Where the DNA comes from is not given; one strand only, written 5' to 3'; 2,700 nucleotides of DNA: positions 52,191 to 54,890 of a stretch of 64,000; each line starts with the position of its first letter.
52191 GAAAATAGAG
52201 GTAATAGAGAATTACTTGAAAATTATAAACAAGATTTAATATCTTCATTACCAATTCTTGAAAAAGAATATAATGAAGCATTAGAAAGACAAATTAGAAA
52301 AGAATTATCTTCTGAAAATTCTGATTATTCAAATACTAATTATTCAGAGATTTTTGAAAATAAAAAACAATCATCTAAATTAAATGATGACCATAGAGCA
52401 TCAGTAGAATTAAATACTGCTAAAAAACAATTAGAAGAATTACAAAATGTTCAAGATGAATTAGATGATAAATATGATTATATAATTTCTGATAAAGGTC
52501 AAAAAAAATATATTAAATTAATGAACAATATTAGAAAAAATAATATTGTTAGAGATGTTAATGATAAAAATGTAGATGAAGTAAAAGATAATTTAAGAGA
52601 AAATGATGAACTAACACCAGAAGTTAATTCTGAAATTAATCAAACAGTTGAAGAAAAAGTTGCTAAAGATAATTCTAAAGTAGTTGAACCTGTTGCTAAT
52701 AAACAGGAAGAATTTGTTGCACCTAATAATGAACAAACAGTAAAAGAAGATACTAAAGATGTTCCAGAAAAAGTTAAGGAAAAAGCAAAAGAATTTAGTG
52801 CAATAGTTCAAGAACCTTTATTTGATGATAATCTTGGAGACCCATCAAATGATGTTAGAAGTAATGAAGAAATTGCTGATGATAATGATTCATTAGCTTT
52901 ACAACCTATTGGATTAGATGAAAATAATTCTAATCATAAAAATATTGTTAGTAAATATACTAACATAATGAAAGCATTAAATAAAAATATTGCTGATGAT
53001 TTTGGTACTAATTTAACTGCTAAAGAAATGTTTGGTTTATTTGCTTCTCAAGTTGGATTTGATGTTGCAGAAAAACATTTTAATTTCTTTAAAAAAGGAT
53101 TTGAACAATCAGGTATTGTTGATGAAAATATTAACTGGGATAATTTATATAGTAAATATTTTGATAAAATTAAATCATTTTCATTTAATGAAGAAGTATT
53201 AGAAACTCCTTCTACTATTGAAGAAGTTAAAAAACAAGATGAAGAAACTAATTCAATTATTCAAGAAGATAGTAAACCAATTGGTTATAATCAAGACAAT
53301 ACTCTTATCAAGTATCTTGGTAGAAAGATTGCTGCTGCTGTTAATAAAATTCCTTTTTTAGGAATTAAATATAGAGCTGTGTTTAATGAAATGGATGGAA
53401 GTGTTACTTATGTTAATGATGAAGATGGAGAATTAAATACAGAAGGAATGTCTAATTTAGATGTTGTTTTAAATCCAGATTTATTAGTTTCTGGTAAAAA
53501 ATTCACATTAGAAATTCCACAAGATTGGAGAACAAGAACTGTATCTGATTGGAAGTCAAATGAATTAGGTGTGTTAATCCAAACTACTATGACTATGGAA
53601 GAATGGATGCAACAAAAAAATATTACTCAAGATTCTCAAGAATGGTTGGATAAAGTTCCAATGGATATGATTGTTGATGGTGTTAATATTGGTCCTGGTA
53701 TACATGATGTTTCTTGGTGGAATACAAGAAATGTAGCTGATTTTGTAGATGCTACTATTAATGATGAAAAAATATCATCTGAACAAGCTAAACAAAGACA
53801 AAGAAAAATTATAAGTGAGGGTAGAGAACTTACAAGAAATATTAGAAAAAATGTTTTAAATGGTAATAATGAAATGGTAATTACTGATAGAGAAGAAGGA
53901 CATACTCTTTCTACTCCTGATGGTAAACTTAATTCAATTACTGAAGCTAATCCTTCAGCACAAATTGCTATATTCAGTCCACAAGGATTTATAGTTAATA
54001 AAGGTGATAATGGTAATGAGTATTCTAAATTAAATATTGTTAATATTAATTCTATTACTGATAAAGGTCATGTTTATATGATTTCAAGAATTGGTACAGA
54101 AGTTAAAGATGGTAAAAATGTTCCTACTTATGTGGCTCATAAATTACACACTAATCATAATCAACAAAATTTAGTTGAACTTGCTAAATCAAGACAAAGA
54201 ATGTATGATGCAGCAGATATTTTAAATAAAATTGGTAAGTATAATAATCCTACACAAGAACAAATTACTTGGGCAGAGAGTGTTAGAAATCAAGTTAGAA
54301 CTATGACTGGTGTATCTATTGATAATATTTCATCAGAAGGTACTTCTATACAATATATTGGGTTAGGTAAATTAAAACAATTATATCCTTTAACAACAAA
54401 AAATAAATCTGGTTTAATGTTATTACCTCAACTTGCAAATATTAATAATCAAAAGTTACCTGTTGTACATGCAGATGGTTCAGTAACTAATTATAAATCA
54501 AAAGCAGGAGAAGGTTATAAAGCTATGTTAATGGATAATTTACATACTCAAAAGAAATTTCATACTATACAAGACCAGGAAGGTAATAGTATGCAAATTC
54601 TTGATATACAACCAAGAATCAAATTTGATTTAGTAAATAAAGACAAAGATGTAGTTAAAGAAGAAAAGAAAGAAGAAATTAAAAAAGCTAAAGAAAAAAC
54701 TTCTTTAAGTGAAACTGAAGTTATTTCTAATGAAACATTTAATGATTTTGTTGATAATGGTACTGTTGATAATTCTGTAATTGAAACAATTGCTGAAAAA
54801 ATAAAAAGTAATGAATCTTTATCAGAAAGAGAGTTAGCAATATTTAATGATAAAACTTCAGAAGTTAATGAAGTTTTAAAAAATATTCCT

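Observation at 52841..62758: Repeated NDVRxxE...LQPIGL peptide in the giant protein, once at ~aa 1070-1092 and again at the extreme C-terminus: possible maturation-cleavage or targeting signals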

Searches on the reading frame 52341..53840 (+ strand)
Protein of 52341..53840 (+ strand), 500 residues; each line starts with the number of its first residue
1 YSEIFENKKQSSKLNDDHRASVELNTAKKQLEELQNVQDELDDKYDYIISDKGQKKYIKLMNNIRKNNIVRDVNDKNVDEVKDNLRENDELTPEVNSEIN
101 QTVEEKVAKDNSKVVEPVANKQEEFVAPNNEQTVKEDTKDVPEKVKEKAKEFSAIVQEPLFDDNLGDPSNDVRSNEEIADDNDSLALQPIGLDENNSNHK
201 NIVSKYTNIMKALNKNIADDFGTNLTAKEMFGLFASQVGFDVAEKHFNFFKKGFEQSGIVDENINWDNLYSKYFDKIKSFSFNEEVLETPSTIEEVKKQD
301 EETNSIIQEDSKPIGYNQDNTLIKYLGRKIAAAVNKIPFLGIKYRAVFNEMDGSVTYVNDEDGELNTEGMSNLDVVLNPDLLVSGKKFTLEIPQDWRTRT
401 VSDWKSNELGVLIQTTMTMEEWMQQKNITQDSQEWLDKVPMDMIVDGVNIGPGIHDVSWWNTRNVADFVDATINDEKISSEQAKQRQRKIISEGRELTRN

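Call 10: find_related_loci(query=window:52341-53840:+, collection=viral_contigs, flank=10000)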
Query window:52341-53840:+ (500 aa) in viral_contigs; peptide patterns used: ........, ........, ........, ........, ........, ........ (x = any residue, [..] = any of these).
7 stretches matched a pattern; 1 encode a relative of the query (tblastn E <= 1e-3); 1 distinct loci.
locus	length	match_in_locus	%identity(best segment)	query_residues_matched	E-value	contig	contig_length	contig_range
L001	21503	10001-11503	70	1-500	0e+0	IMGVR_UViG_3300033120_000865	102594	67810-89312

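Call 16: find_homologous_proteins(query=window:52341-53840:+, max_evalue=0.001)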
Query window:52341-53840:+ (500 aa): 1 proteins with E <= 0.001 among 8000 candidates.
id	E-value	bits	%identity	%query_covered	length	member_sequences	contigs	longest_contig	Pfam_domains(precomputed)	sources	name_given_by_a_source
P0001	2.6e-96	342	57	56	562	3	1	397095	-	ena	-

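Call 18: find_encoding_contigs(protein=P0001, flank=10000, max_places=6)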
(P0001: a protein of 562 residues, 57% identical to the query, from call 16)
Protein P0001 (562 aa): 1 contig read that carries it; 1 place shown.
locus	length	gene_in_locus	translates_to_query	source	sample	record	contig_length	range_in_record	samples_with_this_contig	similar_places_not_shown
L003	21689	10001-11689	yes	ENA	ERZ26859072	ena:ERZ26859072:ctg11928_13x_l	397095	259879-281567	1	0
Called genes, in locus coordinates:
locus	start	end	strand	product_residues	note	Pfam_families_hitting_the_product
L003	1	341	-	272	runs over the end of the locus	PF12762:DDE_Tnp_IS1595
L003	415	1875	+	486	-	PF01609:DDE_Tnp_1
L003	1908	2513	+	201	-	PF12762:DDE_Tnp_IS1595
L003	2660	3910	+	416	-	PF02368:Big_2, PF12799:LRR_4 (weak)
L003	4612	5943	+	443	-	-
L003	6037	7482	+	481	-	PF13546:DDE_5, PF01609:DDE_Tnp_1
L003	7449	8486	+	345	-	-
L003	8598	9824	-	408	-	PF00872:Transposase_mut, PF10551:MULE (weak)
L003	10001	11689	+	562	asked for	-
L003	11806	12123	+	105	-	PF00085:Thioredoxin, PF00578:AhpC-TSA (faint), PF08534:Redoxin (faint), PF13098:Thioredoxin_2, PF13905:Thioredoxin_8 (faint)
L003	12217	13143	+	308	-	PF01882:DUF58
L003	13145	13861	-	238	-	PF06439:3keto-disac_hyd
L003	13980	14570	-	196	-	PF00578:AhpC-TSA (weak), PF08534:Redoxin (faint)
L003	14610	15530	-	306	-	PF00108:Thiolase_N (weak), PF08545:ACP_syn_III, PF08541:ACP_syn_III_C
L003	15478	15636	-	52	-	-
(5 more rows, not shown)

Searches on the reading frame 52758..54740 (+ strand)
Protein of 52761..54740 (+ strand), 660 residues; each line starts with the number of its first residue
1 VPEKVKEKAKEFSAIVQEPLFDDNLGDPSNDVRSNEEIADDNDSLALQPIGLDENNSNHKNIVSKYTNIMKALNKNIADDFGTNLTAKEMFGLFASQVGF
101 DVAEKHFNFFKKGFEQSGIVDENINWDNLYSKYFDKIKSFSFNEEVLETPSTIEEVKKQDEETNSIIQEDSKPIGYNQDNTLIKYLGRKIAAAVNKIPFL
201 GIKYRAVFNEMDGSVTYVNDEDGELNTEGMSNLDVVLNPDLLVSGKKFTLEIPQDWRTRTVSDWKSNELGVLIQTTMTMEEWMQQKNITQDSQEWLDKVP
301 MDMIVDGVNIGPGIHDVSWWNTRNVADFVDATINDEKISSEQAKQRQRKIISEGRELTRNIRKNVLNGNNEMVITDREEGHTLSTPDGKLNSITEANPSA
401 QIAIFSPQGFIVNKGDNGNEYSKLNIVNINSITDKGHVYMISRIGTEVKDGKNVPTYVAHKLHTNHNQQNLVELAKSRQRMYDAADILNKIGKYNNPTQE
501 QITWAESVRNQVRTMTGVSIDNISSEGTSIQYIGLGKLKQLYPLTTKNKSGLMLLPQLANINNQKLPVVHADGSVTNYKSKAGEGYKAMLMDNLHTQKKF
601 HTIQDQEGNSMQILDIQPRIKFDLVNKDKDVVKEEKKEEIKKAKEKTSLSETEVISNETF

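Call 59: search_solved_structures(query=window:52761-54740:+, max_evalue=1)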
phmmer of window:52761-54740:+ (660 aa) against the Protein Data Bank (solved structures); distinct sequences matched with E-value up to 1: 2.
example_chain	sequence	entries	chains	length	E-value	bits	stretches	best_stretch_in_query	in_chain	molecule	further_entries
9v9b_A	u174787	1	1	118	0.02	16.7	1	97-181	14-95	Outer membrane beta-barrel domain-containing protein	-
9v99_A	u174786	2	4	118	0.029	16.2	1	97-181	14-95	Outer membrane beta-barrel domain-containing protein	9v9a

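Call 61: find_homologous_proteins(query=window:52899-54680:+, max_evalue=0.001)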
Query window:52899-54680:+: 8000 candidates shared short words with the query, none scored E <= 0.001.

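Call 71: predict_structure(alignment_id=A1)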
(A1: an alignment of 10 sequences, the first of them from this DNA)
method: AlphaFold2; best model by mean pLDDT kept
length: 661 residues; sequences in the alignment: 10
mean_pLDDT: 67.3   pTM: 0.56
mean pLDDT of the five models: 67.3, 66.2, 66.1, 63.2, 58.4
residues with pLDDT >= 90: 49; 70-90: 329; 50-70: 135; < 50: 148
segments of 3 or more residues with pLDDT < 50: 22-50, 136-189, 207-218, 267-274, 546-552, 628-661
pLDDT, mean of each block of 10 residues (from residue 1): 67 66 35 37 38 59 82 82 79 73 64 82 68 44 23 27 26 27 30 73 56 40 64 84 89 91 59 63 89 88 89 83 62 56 67 84 88 86 69 80 82 74 85 79 83 84 72 80 88 88 92 85 62 66 54 52 80 90 83 82 83 83 69 31 28 25 22
secondary structure, 60 per line:
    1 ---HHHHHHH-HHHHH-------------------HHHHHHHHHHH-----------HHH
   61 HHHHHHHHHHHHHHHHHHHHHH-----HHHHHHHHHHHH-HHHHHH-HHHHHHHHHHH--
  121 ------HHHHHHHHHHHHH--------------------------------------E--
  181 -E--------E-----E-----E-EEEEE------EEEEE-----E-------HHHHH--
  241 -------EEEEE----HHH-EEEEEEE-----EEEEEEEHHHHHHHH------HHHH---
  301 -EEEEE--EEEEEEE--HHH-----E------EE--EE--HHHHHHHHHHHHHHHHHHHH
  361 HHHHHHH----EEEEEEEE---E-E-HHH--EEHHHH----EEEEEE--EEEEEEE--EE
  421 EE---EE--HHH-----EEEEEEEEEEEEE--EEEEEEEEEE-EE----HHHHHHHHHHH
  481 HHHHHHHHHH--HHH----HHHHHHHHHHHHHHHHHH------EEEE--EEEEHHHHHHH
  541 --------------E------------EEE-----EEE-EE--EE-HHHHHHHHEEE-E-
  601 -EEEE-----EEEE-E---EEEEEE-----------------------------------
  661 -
elements in order (helices of 4 or more, strands of 3 or more residues): H4-10 H12-16 H36-46 H58-82 H88-99 H101-106 H108-118 H127-139 E205-209 E216-220 H234-238 E248-252 E261-267 E273-279 H280-287 H294-297 E302-306 E309-315 H341-367 E372-379 H394-397 E402-407 E410-416 E419-422 E438-450 E453-462 H470-490 H500-517 E524-527 E530-533 H534-540 E568-570 E576-578 H587-594 E595-597 E602-605 E611-614 E620-625

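Call 74: fold_search(model_id=the predicted structure, library=pdb)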
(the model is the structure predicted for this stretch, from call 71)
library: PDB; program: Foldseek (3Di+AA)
matches with E <= 10: 276; with E <= 0.001: 0
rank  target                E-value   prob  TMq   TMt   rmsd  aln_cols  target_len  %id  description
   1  4g01_A                2.9e-01  0.14  0.08  0.16  16.4       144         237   13  ARA7-GDP-Ca2+/VPS9a (released 2013-02-27)
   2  2efh_A                6.5e-01  0.13  0.09  0.17  16.9       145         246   16  Ara7-GDP/AtVps9a(D185N) (released 2008-02-26)
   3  4zi3_C                6.9e-01  0.12  0.07  0.25  12.1       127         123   10  BART-like domain of BARTL1/CCDC104 aa1-133 in complex with Arl3FL bound to GppNHp in P1 21 1 (released 2016-03-23)
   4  2j3z_E                7.3e-01  0.03  0.08  0.10  19.6       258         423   10  Crystal structure of the enzymatic component C2-I of the C2-toxin from Clostridium botulinum at pH 6.1 (released 2006-10-11)
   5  5okz_c                7.7e-01  0.02  0.05  0.13  18.3       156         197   12  Crystal Strucrure of the Mpp6 Exosome complex (released 2017-08-30)
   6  5lm7_A                9.1e-01  0.02  0.05  0.08  21.0       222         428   11  Crystal structure of the lambda N-Nus factor complex (released 2017-04-05)
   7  4j8q                  9.6e-01  0.13  0.06  0.16   8.2        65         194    9  Crystal structure of a NigD-like protein (BF0700) from Bacteroides fragilis NCTC 9343 at 2.50 A resolution (released 2013-03-06)
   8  6t0v_A                9.6e-01  0.01  0.09  0.08  34.1       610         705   10  Bat Influenza A polymerase elongation complex with incoming UTP analogue (complete polymerase) (released 2020-04-15)
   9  5yzw_B                9.6e-01  0.01  0.05  0.11  22.4       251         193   11  Crystal structure of p204 HINb domain (released 2018-12-19)
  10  4zi2_C                1.0e+00  0.08  0.07  0.23  14.6       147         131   10  BART-like domain of BARTL1/CCDC104 in complex with Arl3FL bound to GppNHp in P21 21 21 (released 2015-11-11)
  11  7zxk_C                1.1e+00  0.05  0.06  0.16  16.9       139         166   12  Human IL-27 in complex with neutralizing SRF388 FAb fragment (released 2022-11-02)
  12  9hny_DU               1.1e+00  0.02  0.06  0.10  21.1       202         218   12  Mitoribosomal small subunit in complex with Mettl15 and Mettl17 (released 2025-03-26)
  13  6zxk_J                1.1e+00  0.06  0.06  0.06  16.4       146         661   11  Fully-loaded anthrax lethal toxin in its heptameric pre-pore state and PA7LF(2+1B) arrangement (released 2020-09-02)
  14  5d1t                  1.1e+00  0.02  0.07  0.08  29.6       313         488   12  Anthrax toxin lethal factor with hydroxamic acid inhibitor (released 2015-11-11)
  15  1xjv_A                1.3e+00  0.02  0.06  0.11  25.9       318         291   11  Crystal structure of human POT1 bound to telomeric single-stranded DNA (TTAGGGTTAG) (released 2004-12-14)
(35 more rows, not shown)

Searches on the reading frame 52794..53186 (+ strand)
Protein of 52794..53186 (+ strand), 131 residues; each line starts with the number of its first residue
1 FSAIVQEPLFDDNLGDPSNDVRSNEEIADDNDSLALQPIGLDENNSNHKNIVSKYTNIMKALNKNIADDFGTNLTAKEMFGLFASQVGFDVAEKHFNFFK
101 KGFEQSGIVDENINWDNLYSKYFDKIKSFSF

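Call 9: search_dna_similar(query=window:52794-53186:+, collection=phages, mode=protein, max_rows=40, max_evalue=0.01)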
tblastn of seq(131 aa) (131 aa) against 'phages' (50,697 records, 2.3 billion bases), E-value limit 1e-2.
No match.
